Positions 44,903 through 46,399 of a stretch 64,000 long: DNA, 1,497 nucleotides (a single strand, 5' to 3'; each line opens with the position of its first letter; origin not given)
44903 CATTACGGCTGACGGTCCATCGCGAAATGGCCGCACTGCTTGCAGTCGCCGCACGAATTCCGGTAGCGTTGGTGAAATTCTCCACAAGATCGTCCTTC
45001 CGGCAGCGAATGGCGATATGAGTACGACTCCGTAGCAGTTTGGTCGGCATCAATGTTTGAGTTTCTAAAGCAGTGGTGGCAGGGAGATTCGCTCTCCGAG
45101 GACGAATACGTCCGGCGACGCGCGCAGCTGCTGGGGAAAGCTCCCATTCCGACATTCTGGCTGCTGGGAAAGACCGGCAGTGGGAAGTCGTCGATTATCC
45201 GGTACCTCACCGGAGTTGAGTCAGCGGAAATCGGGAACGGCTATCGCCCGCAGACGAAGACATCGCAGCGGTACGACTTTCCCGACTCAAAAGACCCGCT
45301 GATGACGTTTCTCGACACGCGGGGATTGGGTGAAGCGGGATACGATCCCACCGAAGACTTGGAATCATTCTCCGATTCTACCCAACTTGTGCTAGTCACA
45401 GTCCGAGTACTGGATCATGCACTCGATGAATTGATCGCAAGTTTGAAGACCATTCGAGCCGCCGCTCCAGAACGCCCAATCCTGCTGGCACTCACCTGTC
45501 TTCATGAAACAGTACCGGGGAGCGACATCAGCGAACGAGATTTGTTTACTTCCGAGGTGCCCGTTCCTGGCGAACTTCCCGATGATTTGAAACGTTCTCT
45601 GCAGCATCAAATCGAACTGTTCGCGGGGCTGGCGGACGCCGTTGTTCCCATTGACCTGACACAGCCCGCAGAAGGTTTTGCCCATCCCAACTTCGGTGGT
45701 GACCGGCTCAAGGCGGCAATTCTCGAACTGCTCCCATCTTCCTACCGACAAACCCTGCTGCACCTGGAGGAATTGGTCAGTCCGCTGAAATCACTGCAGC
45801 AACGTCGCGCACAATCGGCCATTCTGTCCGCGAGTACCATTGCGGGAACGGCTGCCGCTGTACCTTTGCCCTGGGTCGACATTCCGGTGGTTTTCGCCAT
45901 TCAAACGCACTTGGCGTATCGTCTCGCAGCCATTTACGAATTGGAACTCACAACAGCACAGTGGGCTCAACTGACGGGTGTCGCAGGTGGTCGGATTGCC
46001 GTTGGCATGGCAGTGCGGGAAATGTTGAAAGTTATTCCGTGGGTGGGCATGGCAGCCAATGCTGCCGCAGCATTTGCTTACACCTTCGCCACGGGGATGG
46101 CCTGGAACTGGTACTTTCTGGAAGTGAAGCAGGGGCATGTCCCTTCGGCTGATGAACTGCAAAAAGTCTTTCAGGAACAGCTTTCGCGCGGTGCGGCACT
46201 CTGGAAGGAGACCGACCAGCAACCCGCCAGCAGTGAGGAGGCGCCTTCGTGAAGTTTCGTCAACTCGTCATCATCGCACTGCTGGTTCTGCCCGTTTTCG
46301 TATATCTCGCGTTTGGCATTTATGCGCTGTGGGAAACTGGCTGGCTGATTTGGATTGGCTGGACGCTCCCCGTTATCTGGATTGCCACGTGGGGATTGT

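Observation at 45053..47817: Translationally coupled pair of paralogous P-loop GTPases, one fused to DUF697 and the other membrane-anchored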

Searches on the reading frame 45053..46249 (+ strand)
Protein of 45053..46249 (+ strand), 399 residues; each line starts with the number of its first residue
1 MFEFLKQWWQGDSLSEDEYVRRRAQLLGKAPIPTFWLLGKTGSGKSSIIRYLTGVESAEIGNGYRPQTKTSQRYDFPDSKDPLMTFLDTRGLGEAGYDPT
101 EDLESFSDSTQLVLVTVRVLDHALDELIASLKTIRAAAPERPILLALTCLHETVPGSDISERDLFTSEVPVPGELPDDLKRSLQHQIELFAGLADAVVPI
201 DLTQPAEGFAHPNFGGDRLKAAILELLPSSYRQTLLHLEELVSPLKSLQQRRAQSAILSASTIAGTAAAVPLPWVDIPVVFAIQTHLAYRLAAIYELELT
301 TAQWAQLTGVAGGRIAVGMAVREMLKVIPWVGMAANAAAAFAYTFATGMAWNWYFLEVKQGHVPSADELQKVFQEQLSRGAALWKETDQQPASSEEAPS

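Call 3: search_protein_families(library=pfam, proteins=[window:45053-46249:+], max_evalue=0.1)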
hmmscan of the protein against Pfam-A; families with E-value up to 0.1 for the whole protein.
window:45053-46249:+ (399 aa): 6 families
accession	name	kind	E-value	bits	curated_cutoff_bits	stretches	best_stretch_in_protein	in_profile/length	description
PF01926.29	MMR_HSR1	-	6e-07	30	21.9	1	37-147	4-111/113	50S ribosome-binding GTPase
PF05128.17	DUF697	-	6e-07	29.8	27.7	1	242-309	11-79/162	Domain of unknown function (DUF697)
PF00005.33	ABC_tran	-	0.014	16.5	25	1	36-62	15-41/137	ABC transporter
PF13191.12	AAA_16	-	0.016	16.2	32.6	1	33-147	25-138/167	AAA ATPase domain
PF12787.12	EcsC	-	0.057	13.5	30.4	0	237-295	79-135/240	EcsC protein family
PF05049.19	IIGP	-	0.091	12.3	24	0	37-105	40-109/375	Interferon-inducible GTPase (IIGP)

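Call 4: search_protein_families(library=ncbifam, proteins=[window:45053-46249:+], max_evalue=0.1)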
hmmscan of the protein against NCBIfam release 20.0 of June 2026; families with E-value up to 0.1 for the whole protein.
window:45053-46249:+ (399 aa): 4 families
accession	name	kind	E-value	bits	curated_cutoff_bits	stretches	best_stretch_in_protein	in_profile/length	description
NF049994.1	slr1306_fam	domain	0.0047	15.6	490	1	230-306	286-363/470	slr1306 family protein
NF007739.0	PRK10419.1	subfamily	0.026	14.1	354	1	34-62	40-68/268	nickel ABC transporter ATP-binding protein NikE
NF040873.1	AztA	equivalog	0.028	14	220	1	37-66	23-52/191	zinc ABC transporter ATP-binding protein AztA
NF000167.2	ABCF_Lsa_all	exception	0.068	12.1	750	1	37-67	340-370/492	Lsa family ABC-F type ribosomal protection protein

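Call 8: search_solved_structures(query=window:45053-46249:+, max_evalue=1)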
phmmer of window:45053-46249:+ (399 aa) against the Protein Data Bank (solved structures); distinct sequences matched with E-value up to 1: 21.
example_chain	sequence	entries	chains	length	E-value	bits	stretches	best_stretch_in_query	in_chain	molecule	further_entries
9n2s_B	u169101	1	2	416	2.7e-05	26.8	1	26-106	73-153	Interferon inducible GTPase 1C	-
9n2q_A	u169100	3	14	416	5.1e-05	25.9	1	26-106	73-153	Interferon inducible GTPase 1C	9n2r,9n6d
9n2t_B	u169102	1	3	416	0.00048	22.7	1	26-106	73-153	Interferon inducible GTPase 1C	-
5fph_A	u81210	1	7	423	0.0038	19.7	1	37-106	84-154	INTERFERON-INDUCIBLE GTPASE 1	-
4lv5_B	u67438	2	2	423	0.0039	19.7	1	37-106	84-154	Interferon-inducible GTPase 1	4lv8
7c3k_A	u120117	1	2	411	0.0042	19.6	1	27-106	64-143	Immunity-related GTPase family member b10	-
8jqy_A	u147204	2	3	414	0.0043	19.5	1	27-106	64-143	Immunity-related GTPase family member b10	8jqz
7ves_A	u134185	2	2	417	0.0045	19.5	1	30-104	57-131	T-cell-specific guanine nucleotide triphosphate-binding protein 2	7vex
1tq6_A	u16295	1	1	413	0.0046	19.4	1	37-106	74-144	interferon-inducible GTPase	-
1tq4_A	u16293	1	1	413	0.0049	19.3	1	37-106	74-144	interferon-inducible GTPase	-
1tqd_A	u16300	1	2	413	0.0049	19.3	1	37-106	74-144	interferon-inducible GTPase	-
1tpz_A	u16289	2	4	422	0.0051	19.3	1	37-106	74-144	interferon-inducible GTPase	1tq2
8h4m_A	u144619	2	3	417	0.0092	18.5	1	30-104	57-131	T-cell-specific guanine nucleotide triphosphate-binding protein 2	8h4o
8vkw_4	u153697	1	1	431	0.018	17.5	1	29-126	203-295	GTPase HflX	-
8vio_4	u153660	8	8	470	0.02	17.3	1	29-126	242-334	GTPase HflX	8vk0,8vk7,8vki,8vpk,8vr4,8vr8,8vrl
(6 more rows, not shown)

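Call 10: search_protein_families(library=padloc, proteins=[window:45053-46249:+], max_evalue=0.1)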
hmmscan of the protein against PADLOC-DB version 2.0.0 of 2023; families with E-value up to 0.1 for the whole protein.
window:45053-46249:+ (399 aa): 2 families
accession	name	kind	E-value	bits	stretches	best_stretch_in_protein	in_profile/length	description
PDLC03841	LeoBC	-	8.7e-06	23.1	1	37-83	82-123/601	-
PDLC03839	LeoA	-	6.3e-05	20.2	1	37-80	62-103/559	-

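Call 11: find_homologous_proteins(query=window:45053-46249:+)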
Query window:45053-46249:+ (399 aa): 1789 proteins with E <= 0.001 among 8000 candidates; the best 120 are listed.
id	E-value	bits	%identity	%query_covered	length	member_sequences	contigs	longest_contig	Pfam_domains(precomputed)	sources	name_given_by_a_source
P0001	4.4e-261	884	100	100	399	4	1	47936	PF01926.30,PF05128.18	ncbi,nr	ncbi:MAG: DUF697 domain-containing protein [Planctomycetaceae bacterium]|nr:DUF697 domain-containing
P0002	1.5e-184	632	71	97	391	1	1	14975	PF01926.30,PF05128.18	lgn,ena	-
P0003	3.9e-176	604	69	96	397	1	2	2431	PF01926.30,PF05128.18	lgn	-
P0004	1.1e-173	596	68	98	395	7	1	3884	PF01926.30,PF05128.18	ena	-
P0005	6.6e-162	557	64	95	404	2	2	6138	PF05128.18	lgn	-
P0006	8.3e-154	531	61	97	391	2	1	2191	PF01926.30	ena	-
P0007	4.2e-148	512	59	96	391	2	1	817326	PF01926.30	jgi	jgi:uncharacterized protein (DUF697 family)/energy-coupling factor transporter ATP-binding protein E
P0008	5.0e-148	512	57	98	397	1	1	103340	-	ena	-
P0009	1.1e-147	510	58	98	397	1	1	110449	PF01926.30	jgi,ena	-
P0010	1.6e-146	507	59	97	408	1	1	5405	PF01926.30,PF05128.18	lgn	-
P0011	8.4e-146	504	57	97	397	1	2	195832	PF01926.30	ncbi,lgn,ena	-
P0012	1.7e-145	503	58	99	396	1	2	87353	PF01926.30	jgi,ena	-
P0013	1.9e-145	503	59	96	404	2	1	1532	PF01926.30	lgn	-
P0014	4.5e-145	502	60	94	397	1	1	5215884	PF01926.30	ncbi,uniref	ncbi:GTPase family protein [Planctomicrobium sp. SH664]|uniref:GTPase family protein n=1 Tax=Plancto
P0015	3.6e-144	499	57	97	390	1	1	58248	PF01926.30,PF05128.18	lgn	-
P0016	4.0e-144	499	57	96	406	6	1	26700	PF01926.30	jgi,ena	jgi:Uncharacterized protein/domain associated with GTPases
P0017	8.2e-144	498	57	96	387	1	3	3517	PF01926.30,PF05128.18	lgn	-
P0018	1.2e-143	497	58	96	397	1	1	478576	PF01926.30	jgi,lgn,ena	-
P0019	6.0e-143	495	56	99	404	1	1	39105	PF01926.30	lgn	-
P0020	1.5e-142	494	57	97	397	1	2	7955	PF01926.30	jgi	-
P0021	3.9e-142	492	58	94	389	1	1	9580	PF01926.30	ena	-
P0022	4.4e-142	492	59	94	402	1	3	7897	PF01926.30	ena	-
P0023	1.1e-141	491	58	94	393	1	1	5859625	PF01926.30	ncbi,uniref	ncbi:GTPase family protein [Planctomicrobium sp. SH661]|uniref:GTPase family protein n=1 Tax=Plancto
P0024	2.0e-141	490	56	99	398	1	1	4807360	PF01926.30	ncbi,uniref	ncbi:GTPase family protein [Planctomicrobium sp. SH668]|uniref:GTPase family protein n=1 Tax=Plancto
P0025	2.2e-141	490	55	98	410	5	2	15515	PF01926.30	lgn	-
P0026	6.0e-141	488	56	97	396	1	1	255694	PF01926.30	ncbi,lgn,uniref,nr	ncbi:GTPase family protein [Planctomicrobium piriforme]|uniref:Uncharacterized conserved protein, DU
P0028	7.9e-141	488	56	100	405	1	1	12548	PF01926.30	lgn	-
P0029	1.7e-140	487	56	97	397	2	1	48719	PF01926.30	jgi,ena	-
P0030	4.9e-140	485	55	98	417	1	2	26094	PF01926.30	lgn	-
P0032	8.7e-140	484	57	96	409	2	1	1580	PF01926.30,PF05128.18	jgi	jgi:uncharacterized protein (DUF697 family)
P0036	1.0e-138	481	55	97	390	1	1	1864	PF01926.30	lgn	-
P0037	1.7e-138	480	56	97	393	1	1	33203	PF01926.30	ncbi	ncbi:MAG: GTPase [Planctomycetaceae bacterium]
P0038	3.5e-138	479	55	94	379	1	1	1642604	PF01926.30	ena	-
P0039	4.4e-138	479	55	99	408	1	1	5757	PF01926.30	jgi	jgi:uncharacterized protein (DUF697 family)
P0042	6.8e-138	478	56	95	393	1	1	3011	PF01926.30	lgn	-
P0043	7.9e-138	478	58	93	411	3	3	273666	PF01926.30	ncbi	-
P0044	7.9e-138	478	57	93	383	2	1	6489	PF01926.30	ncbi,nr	ncbi:MAG: 50S ribosome-binding GTPase [Planctomycetaceae bacterium]|nr:50S ribosome-binding GTPase [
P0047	4.0e-137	476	57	93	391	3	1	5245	PF01926.30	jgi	jgi:uncharacterized protein (DUF697 family)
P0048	4.1e-137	476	54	97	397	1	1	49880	PF01926.30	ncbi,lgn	-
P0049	4.4e-137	476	57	93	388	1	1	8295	PF05128.18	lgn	-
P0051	5.8e-137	475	54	96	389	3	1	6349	PF01926.30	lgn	-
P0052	6.8e-137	475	56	97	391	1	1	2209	PF01926.30,PF05128.18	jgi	-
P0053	1.2e-136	474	59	92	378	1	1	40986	PF01926.30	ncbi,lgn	-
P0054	1.2e-136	474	54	95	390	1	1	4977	PF01926.30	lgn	-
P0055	2.5e-136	473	54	97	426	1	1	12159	PF01926.30,PF05128.18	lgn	-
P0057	4.1e-136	472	54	97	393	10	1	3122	PF01926.30,PF05128.18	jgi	jgi:uncharacterized protein (DUF697 family)/predicted GTPase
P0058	6.1e-136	472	56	97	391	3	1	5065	PF05128.18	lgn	-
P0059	9.5e-136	471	54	99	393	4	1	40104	PF05128.18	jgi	jgi:uncharacterized protein (DUF697 family)/predicted GTPase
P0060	1.1e-135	471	56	94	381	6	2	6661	PF01926.30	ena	-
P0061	1.2e-135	471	54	98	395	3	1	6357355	PF01926.30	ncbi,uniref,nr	ncbi:GTPase family protein [Thalassoglobus polymorphus]|uniref:G domain-containing protein n=1 Tax=T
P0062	1.5e-135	470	54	95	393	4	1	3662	PF01926.30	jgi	jgi:uncharacterized protein (DUF697 family)/predicted GTPase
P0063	1.5e-135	470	56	97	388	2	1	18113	PF05128.18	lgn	-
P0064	1.7e-135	470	54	95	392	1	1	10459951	PF01926.30,PF05128.18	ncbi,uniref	ncbi:YcjF family protein [Novipirellula sp. SH528]|uniref:YcjF family protein n=1 Tax=Novipirellula 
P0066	3.4e-135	469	56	95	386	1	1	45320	PF05128.18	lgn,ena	-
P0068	6.0e-135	468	53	100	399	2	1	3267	PF01926.30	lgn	-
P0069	6.6e-135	468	56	93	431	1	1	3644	PF01926.30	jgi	jgi:uncharacterized protein (DUF697 family)/predicted GTPase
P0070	6.7e-135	468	55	97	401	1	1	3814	PF01926.30,PF05128.18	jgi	jgi:uncharacterized protein (DUF697 family)/predicted GTPase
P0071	7.6e-135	468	57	93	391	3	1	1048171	PF01926.30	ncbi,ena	-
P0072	1.1e-134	468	55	94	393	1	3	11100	PF01926.30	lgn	-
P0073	1.2e-134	467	56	93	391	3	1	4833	PF01926.30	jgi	jgi:uncharacterized protein (DUF697 family)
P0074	1.5e-134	467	55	95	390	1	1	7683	PF01926.30,PF05128.18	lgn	-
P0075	1.5e-134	467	55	97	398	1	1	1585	PF01926.30,PF05128.18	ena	-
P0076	1.6e-134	467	55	97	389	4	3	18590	PF01926.30,PF05128.18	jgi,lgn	-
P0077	2.4e-134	467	57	93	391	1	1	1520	PF01926.30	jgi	jgi:uncharacterized protein (DUF697 family)/predicted GTPase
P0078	2.5e-134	466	54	95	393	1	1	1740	PF01926.30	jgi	jgi:uncharacterized protein (DUF697 family)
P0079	2.5e-134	466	55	94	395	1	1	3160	PF01926.30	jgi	jgi:uncharacterized protein (DUF697 family)/predicted GTPase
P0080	2.6e-134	466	56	94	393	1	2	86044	PF01926.30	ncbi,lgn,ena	-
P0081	2.7e-134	466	53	95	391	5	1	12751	PF05128.18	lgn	-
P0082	3.1e-134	466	54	97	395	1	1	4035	PF05128.18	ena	-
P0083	4.4e-134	466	56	93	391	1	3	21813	PF01926.30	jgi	jgi:uncharacterized protein (DUF697 family)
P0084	5.1e-134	465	55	97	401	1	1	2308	PF05128.18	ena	-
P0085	5.7e-134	465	55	97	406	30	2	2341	PF05128.18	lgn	-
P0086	7.0e-134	465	55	96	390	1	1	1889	PF01926.30,PF13191.13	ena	-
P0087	8.6e-134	465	56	97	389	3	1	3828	PF01926.30,PF05128.18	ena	-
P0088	8.6e-134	465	55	95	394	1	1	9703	PF01926.30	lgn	-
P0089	1.2e-133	464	55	97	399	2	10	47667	PF01926.30,PF05128.18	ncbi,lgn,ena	-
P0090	1.9e-133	464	57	95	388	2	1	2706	PF05128.18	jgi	-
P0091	1.9e-133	464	54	94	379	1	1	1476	PF01926.30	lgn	-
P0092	2.1e-133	463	54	95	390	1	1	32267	PF01926.30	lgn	-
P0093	2.2e-133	463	54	95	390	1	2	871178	PF01926.30,PF05128.18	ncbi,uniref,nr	ncbi:hypothetical protein Pla52o_12240 [Novipirellula galeiformis]|uniref:G domain-containing protei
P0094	2.6e-133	463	53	96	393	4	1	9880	PF05128.18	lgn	-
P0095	2.9e-133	463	54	95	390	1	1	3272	PF01926.30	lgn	-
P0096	3.0e-133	463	54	98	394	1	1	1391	PF01926.30,PF05128.18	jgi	jgi:uncharacterized protein (DUF697 family)/predicted GTPase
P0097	3.1e-133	463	54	97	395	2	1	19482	PF05128.18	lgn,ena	-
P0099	3.6e-133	463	54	97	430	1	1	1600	PF01926.30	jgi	jgi:uncharacterized protein (DUF697 family)/predicted GTPase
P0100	4.1e-133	462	56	96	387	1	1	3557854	PF01926.30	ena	-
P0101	4.8e-133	462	54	94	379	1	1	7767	PF01926.30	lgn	-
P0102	6.4e-133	462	55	95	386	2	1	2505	PF01926.30,PF05128.18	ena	-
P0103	7.0e-133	462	56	93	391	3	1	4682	PF01926.30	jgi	jgi:uncharacterized protein (DUF697 family)/predicted GTPase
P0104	7.8e-133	462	53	96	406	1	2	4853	PF01926.30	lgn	-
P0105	8.1e-133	461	54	97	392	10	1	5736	PF01926.30,PF05128.18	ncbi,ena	-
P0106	8.4e-133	461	55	97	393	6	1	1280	PF05128.18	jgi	-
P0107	8.5e-133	461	52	98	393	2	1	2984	PF01926.30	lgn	-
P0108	9.6e-133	461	55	95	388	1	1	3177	PF01926.30,PF05128.18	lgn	-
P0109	1.0e-132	461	54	97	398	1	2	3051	PF01926.30,PF05128.18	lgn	-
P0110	1.0e-132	461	54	97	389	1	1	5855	PF01926.30,PF05128.18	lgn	-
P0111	1.1e-132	461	55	93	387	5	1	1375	PF01926.30,PF05128.18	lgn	-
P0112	1.2e-132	461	55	95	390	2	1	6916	PF01926.30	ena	-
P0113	1.2e-132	461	52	97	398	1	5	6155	PF01926.30,PF05128.18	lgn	-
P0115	1.4e-132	461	54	95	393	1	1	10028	PF01926.30,PF05128.18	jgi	-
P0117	2.5e-132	460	55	96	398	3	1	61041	PF01926.30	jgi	jgi:uncharacterized protein (DUF697 family)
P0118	3.3e-132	459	53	98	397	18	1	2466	PF05128.18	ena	-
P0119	3.6e-132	459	55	96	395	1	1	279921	PF01926.30,PF05128.18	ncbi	-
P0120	3.7e-132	459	53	94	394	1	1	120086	PF01926.30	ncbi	-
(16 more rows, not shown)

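Call 16: find_related_loci(query=window:45053-46249:+, collection=genome_contigs, flank=8000)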
Query window:45053-46249:+ (399 aa) in genome_contigs; peptide patterns used: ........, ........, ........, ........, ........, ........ (x = any residue, [..] = any of these).
82 stretches matched a pattern; 9 encode a relative of the query (tblastn E <= 1e-3); 8 distinct loci.
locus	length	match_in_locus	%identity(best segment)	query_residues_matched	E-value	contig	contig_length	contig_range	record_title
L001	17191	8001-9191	95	1-397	0e+0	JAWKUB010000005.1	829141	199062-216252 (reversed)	MAG: Planctomycetaceae bacterium isolate ABC1.128 ABC1.128.fa-5, whole genome shotgun sequence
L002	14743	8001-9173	53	1-389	4e-141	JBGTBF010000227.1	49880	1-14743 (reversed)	MAG: Planctomycetaceae bacterium isolate JTS-AC90 k141_3850799, whole genome shotgun sequence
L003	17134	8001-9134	60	13-387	2e-139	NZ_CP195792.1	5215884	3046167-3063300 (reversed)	Planctomicrobium sp. SH664 chromosome, complete genome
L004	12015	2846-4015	54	2-390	9e-138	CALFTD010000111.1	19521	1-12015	MAG TPA_asm: uncultured Planctomicrobium sp. isolate ERR2206765_bin.98_CONCOCT_v1.1_MAG genome assembly, contig: ERZ8879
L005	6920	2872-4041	54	2-390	2e-135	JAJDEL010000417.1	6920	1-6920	MAG: Planctomicrobium sp. isolate OFTM320 OFTM320_416, whole genome shotgun sequence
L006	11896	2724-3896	54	1-390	2e-131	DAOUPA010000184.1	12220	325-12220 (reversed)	MAG TPA_asm: Planctomicrobium sp. isolate CSMAG_88 CSMAG_88_k127_2305743_length_12220_cov_83.3000, whole genome shotgun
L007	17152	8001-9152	54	7-389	2e-129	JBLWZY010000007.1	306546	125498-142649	MAG: Thalassoglobus sp. isolate EC21-04 C21maxbin.011RE.5K@7, whole genome shotgun sequence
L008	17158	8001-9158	54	6-390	4e-129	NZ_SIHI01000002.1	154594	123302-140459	Thalassoglobus neptunius strain KOR42 KOR42_contig00002, whole genome shotgun sequence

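Call 30: find_related_loci(query=A1, collection=metagenome_contigs, flank=5000)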
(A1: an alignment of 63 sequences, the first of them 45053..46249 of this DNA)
Query A1 (399 aa) in metagenome_contigs; peptide patterns used: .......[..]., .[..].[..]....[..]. (x = any residue, [..] = any of these).
600 stretches matched a pattern (row limit reached: there are more); 26 encode a relative of the query (tblastn E <= 1e-3); 26 distinct loci.
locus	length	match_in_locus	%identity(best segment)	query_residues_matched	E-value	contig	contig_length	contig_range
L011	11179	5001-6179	58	1-393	1e-140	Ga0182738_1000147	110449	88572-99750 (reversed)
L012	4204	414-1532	57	16-387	1e-135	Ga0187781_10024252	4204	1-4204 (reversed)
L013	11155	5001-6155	56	1-386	1e-131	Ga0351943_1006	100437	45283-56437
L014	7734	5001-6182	53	2-397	4e-126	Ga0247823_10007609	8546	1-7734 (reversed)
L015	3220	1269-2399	54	15-390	5e-130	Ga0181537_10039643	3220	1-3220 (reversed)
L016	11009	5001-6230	50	5-390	2e-119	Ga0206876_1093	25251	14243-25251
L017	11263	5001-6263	47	1-386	4e-114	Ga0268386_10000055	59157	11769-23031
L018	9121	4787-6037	49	1-389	9e-109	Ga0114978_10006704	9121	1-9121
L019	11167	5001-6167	48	5-384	4e-107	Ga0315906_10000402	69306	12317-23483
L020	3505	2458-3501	49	2-334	1e-105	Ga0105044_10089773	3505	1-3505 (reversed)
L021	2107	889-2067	44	1-389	2e-108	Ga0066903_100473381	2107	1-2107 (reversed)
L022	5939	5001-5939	53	1-312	3e-102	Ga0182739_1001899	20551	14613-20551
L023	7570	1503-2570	46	25-384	4e-102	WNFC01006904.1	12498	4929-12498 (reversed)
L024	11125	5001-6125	40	31-398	7e-85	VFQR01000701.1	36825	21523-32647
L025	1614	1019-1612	58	1-199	3e-78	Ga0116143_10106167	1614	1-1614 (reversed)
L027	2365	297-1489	44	1-399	8e-62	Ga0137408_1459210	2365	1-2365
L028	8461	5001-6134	30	1-390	1e-38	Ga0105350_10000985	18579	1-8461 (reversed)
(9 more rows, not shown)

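Call 37: predict_structure(alignment_id=A1)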
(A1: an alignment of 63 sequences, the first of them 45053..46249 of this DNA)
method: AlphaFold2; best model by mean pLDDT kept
length: 399 residues; sequences in the alignment: 63
mean_pLDDT: 80.4   pTM: 0.65
mean pLDDT of the five models: 80.4, 79.4, 77.0, 76.6, 75.2
residues with pLDDT >= 90: 122; 70-90: 189; 50-70: 72; < 50: 16
segments of 3 or more residues with pLDDT < 50: 7-12, 61-67
pLDDT, mean of each block of 10 residues (from residue 1): 47 66 76 92 92 73 47 81 84 75 90 97 93 95 97 90 90 96 97 97 90 95 90 70 61 72 71 74 84 84 78 61 60 77 84 84 85 85 74 60
secondary structure, 60 per line:
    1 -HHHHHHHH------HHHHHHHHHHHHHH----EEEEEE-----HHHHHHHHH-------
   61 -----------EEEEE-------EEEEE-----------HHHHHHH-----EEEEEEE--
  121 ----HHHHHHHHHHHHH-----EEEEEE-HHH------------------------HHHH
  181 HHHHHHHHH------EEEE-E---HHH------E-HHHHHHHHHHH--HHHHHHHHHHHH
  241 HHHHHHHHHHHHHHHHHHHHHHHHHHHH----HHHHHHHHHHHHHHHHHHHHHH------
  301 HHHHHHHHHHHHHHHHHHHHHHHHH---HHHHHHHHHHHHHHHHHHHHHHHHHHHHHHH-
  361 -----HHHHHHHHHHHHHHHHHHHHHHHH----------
elements in order: H2-9 H16-29 E34-39 H45-53 E72-76 E84-88 H100-106 E112-118 H125-137 E143-148 H177-189 E196-199 H216-226 H229-268 H273-294 H301-325 H329-359 H366-389
